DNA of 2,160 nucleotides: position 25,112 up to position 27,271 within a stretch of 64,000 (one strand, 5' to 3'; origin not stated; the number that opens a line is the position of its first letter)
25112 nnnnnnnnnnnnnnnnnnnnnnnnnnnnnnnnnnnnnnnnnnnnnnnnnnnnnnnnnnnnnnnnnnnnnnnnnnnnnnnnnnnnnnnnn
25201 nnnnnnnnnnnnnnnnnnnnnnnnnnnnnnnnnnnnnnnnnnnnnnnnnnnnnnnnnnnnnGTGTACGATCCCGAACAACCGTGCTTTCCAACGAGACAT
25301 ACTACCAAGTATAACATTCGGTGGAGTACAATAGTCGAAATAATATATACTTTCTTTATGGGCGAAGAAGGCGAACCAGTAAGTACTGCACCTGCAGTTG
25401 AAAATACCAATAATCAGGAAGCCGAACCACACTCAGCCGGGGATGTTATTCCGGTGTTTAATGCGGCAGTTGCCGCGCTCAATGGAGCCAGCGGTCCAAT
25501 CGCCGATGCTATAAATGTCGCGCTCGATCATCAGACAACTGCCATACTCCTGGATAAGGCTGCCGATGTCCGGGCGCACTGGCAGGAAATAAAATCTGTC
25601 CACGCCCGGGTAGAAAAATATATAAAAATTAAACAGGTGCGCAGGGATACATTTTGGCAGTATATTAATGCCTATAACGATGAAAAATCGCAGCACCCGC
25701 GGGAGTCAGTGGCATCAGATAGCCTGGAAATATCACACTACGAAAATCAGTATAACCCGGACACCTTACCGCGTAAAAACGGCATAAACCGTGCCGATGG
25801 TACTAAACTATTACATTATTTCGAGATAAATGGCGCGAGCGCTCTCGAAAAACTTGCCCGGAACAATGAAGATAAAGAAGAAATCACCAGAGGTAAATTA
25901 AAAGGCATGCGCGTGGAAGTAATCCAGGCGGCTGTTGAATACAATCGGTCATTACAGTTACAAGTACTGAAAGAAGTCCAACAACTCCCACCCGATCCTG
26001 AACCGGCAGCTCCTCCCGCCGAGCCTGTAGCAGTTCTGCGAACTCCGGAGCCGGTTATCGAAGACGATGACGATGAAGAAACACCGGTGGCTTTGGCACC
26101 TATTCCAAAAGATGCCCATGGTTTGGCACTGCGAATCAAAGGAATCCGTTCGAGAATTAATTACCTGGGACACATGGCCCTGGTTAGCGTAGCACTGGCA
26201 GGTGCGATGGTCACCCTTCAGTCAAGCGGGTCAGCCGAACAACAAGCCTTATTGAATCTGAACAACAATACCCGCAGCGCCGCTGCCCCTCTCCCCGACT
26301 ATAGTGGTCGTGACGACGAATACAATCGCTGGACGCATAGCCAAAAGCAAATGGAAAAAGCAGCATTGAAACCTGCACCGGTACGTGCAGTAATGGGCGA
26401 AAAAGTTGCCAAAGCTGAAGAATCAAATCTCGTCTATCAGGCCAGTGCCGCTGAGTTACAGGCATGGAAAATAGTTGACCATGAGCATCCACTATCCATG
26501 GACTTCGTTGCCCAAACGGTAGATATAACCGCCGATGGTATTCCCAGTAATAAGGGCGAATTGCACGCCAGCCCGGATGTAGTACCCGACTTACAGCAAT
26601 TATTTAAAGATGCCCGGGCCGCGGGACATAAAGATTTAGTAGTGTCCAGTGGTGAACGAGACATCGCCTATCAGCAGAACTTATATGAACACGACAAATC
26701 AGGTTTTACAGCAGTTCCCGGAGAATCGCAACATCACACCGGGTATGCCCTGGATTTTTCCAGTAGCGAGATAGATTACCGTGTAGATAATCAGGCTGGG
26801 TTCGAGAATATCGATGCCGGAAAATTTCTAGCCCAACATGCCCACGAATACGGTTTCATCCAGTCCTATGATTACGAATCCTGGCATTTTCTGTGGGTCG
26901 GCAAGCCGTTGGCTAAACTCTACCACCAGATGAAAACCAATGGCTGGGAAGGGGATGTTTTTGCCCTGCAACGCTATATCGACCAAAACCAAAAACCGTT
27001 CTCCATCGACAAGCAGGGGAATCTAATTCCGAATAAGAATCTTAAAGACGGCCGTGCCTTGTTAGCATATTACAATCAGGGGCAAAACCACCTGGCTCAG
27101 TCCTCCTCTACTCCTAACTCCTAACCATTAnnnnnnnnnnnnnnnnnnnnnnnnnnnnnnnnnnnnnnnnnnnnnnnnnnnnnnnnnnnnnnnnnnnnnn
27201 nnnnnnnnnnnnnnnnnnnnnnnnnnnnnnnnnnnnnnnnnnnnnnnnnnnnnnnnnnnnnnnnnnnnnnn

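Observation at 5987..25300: Dense island of lipid-carrier-dependent GT-C glycosyltransferases next to giant Ser/Thr-rich surface proteins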

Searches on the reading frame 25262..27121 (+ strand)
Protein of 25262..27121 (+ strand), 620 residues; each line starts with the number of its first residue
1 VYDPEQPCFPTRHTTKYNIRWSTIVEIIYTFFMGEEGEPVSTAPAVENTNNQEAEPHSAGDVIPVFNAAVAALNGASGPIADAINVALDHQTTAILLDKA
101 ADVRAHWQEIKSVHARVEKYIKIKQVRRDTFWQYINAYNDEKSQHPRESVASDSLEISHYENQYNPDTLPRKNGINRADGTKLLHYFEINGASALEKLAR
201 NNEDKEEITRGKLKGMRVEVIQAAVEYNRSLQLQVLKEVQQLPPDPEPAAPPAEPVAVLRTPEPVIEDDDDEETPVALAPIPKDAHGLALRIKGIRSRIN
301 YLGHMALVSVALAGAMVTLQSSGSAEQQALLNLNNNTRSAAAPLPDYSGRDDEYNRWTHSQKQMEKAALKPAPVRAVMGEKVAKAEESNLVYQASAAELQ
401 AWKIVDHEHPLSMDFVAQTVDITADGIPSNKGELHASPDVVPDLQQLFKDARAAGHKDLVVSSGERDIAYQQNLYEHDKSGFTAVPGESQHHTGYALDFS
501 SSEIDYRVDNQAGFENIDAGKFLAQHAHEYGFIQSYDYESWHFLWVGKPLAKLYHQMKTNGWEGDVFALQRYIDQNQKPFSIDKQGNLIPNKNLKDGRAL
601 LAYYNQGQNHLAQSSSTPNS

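Call 4: search_protein_families(library=pfam, proteins=[window:25262-27121:+], max_evalue=0.01)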
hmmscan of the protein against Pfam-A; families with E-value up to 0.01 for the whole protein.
window:25262-27121:+ (620 aa): 1 family
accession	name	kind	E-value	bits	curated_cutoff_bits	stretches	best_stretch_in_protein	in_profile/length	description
PF02557.22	VanY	-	1.4e-19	70.6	25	1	437-548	5-132/132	D-alanyl-D-alanine carboxypeptidase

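Call 15: search_protein_families(library=ncbifam, proteins=[window:25262-27121:+], max_evalue=0.1)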
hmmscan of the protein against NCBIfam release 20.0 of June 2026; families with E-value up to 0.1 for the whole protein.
window:25262-27121:+ (620 aa): 5 families
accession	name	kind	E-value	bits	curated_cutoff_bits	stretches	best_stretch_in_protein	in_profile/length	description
NF000472.1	vanY_AFMPt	exception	3.9e-11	42.7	425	1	433-574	95-230/283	VanY-A/VanY-F/VanY-M family D-Ala-D-Ala carboxypeptidase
NF000380.1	vanXY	equivalog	7.5e-11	41.9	250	1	428-557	24-168/179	D,D-carboxypeptidase/D,D-dipeptidase VanXY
NF041194.1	LD_carboxy_LdcB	exception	4.5e-06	26.8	275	1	438-553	36-162/180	LD-carboxypeptidase LdcB/DacB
NF000149.1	vanXY_G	exception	0.00026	20.2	500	1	439-580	49-204/254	D-Ala-D-Ala dipeptidase/D-Ala-D-Ala carboxypeptidase VanXY-G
NF000473.1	vanY_BG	exception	0.00078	18.9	400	1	440-547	131-253/274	VanY-B/VanY-G family D-Ala-D-Ala carboxypeptidase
